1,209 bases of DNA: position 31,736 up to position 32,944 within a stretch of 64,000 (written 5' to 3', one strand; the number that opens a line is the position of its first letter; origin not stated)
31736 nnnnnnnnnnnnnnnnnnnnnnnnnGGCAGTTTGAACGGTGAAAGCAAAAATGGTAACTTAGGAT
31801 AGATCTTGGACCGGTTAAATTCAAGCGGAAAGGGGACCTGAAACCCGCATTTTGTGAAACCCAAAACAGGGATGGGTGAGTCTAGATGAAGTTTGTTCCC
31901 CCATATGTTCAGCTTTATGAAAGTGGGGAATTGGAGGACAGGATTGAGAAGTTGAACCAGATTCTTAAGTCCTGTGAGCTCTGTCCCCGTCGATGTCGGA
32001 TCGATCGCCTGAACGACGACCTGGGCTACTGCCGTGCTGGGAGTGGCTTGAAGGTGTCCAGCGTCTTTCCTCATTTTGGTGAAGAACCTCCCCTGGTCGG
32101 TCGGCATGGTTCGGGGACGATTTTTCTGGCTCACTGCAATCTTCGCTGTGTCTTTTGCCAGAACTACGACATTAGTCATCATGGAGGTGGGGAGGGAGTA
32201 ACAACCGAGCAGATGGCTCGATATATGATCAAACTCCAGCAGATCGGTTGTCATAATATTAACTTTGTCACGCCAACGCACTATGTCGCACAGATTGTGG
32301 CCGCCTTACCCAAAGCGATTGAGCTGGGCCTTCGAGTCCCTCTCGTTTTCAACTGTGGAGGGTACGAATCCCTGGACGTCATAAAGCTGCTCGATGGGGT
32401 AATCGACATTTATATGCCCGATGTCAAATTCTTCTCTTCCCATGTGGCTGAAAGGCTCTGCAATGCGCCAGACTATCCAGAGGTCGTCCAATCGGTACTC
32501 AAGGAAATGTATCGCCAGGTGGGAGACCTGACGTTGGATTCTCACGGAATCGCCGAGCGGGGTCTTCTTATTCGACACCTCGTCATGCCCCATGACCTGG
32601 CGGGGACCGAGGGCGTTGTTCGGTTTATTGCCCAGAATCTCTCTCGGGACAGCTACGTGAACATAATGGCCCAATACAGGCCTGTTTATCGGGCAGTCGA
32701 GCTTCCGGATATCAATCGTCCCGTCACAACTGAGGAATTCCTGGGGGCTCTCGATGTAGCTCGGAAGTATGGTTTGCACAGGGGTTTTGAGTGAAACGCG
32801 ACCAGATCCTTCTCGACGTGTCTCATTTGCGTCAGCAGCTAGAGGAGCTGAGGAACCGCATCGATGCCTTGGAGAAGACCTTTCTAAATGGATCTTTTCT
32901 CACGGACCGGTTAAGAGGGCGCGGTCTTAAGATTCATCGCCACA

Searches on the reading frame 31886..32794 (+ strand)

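Call 57: search_protein_families(library=pfam, proteins=[window:31886-32794:+], max_evalue=0.00001)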
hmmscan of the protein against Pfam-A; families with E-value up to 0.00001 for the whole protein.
window:31886-32794:+ (302 aa): 1 family
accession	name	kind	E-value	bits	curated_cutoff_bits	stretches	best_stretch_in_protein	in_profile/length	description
PF04055.27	Radical_SAM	-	5.7e-11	43.3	29.5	1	80-204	3-133/166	Radical SAM superfamily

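Call 59: search_protein_families(library=ncbifam, proteins=[window:31886-32794:+], max_evalue=0.00001)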
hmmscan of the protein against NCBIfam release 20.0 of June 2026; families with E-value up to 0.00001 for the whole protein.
window:31886-32794:+ (302 aa): 2 families
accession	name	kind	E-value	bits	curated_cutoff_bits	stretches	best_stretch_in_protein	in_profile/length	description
TIGR02495.1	NrdG2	equivalog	8e-08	31.8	131.15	1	76-194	18-135/193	anaerobic ribonucleoside-triphosphate reductase activating protein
TIGR04337.1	AmmeMemoSam_rS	hypoth_equivalog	1.1e-07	31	220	1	29-195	13-191/349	AmmeMemoRadiSam system radical SAM enzyme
